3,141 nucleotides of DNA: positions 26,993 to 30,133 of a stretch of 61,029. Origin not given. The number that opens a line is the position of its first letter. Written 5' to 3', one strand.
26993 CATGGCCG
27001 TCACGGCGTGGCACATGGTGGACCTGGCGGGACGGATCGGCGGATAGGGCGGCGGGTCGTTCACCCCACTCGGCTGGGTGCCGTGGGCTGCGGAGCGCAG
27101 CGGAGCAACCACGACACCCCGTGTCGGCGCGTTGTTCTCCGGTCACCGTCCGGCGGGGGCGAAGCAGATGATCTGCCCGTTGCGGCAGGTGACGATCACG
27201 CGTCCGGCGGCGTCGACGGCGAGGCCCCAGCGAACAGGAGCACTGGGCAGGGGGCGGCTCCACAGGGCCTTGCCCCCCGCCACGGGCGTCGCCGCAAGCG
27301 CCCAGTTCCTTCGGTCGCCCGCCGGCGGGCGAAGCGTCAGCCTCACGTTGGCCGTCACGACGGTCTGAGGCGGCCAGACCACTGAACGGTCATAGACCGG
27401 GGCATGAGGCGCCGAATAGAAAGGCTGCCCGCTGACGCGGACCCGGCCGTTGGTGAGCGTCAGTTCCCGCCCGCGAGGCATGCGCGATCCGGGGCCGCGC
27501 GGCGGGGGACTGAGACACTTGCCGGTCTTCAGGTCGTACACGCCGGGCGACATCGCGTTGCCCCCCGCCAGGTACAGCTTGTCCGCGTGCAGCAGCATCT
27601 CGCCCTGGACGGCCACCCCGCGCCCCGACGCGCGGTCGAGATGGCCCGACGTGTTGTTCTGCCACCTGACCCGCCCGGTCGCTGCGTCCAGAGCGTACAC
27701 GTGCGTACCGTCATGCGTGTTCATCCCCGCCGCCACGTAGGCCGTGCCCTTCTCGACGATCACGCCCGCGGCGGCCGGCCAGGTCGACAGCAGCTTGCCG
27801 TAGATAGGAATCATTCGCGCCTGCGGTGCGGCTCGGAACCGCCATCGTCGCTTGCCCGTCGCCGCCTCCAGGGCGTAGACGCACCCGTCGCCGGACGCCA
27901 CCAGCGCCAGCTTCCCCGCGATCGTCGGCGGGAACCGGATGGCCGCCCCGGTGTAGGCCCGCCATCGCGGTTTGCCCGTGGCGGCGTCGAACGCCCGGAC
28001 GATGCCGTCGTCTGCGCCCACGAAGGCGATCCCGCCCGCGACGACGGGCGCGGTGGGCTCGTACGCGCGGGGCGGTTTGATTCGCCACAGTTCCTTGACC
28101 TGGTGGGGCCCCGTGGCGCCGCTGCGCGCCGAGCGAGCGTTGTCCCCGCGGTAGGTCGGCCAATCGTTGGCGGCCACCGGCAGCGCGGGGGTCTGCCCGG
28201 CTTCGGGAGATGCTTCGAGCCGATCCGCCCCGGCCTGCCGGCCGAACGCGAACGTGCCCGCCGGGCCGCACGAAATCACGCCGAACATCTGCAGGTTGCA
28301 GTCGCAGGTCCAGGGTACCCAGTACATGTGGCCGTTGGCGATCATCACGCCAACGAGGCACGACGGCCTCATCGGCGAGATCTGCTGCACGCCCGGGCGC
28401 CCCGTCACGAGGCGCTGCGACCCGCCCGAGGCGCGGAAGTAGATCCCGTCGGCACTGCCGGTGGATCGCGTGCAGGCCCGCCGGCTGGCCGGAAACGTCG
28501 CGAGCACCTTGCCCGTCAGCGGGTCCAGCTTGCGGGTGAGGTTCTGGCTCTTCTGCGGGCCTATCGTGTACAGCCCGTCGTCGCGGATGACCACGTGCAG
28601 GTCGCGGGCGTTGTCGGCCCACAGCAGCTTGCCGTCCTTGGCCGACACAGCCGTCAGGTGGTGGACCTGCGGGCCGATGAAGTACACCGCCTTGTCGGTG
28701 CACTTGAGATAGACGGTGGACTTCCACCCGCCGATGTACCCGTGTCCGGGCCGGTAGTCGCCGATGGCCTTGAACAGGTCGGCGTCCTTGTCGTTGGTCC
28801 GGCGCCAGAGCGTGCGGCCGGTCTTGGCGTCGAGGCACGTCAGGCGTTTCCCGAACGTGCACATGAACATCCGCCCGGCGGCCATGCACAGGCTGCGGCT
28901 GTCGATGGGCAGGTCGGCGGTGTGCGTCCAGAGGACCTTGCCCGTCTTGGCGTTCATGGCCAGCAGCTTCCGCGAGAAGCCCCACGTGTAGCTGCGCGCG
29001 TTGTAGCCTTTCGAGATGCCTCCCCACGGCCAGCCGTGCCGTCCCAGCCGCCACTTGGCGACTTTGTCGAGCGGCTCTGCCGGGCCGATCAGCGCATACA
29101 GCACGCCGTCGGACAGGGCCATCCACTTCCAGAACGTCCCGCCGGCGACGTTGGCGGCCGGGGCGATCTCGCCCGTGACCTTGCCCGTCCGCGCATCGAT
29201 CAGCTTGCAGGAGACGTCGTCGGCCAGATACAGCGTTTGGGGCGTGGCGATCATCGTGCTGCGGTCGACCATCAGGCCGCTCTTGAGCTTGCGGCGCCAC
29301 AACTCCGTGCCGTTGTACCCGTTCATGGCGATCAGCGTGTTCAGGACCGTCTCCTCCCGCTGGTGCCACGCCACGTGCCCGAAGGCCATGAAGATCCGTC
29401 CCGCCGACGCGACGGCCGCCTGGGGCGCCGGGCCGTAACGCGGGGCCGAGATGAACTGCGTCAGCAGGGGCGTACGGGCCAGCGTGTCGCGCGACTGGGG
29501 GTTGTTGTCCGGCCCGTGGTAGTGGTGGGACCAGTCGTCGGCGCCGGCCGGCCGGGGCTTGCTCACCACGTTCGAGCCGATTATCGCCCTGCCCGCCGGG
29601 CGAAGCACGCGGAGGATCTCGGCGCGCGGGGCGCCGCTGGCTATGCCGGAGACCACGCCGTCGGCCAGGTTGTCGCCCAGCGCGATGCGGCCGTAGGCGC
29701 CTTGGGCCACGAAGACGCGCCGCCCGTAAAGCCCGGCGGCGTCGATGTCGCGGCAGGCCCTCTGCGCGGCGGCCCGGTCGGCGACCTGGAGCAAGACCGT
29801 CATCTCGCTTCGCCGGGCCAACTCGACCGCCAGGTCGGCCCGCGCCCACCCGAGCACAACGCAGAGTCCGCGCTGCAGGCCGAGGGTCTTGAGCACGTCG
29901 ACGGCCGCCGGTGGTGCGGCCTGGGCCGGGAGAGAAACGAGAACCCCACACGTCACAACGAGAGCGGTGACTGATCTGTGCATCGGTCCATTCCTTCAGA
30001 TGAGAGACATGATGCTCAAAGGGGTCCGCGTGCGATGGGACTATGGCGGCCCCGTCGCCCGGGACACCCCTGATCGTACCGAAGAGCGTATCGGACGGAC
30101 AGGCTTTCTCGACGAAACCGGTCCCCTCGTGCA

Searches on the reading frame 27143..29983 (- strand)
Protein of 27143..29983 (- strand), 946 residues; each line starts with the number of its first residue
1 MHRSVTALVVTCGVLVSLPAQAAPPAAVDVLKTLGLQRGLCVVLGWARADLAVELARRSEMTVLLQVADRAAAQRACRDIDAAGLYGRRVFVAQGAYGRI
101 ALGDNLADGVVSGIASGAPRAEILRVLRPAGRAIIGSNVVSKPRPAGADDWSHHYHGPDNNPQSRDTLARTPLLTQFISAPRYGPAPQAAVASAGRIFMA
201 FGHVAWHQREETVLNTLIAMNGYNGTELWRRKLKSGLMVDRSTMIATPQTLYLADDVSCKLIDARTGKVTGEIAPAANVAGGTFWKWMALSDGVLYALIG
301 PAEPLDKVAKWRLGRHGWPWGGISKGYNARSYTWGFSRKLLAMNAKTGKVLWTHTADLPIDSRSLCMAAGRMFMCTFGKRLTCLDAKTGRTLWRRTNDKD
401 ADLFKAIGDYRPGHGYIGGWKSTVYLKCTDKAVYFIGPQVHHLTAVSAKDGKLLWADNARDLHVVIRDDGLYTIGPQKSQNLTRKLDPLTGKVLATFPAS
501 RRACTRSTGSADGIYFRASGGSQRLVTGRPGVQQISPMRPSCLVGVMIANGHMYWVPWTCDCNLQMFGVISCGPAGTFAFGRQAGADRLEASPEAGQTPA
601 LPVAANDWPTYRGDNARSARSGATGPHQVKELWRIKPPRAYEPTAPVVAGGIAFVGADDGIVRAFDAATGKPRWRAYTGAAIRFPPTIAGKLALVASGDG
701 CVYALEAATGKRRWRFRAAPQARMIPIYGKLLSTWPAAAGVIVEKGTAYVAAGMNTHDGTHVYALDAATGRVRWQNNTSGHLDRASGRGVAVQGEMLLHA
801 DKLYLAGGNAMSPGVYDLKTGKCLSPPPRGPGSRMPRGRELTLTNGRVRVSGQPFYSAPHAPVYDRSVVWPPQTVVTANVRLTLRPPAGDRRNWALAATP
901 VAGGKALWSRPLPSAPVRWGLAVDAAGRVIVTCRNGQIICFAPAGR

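Call 75: search_protein_families(library=pfam, proteins=[window:27143-29983:-], max_evalue=0.0001)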
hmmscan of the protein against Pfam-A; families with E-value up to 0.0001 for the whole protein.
window:27143-29983:- (946 aa): 3 families
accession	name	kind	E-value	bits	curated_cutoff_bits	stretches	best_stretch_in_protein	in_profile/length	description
PF13360.13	PQQ_2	-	7.7e-41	140.7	27.6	3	630-845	14-214/233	Outer membrane protein assembly factor BamB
PF13570.13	Beta-prop_ACSF4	-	1.6e-19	70.9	133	2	630-720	40-133/329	Beta-alanine-activating enzyme, beta-propeller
PF01011.28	PQQ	-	2.1e-17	63.5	26.7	0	367-453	55-136/595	Glucose/ethanol/alcohol dehydrogenase, beta-propeller domain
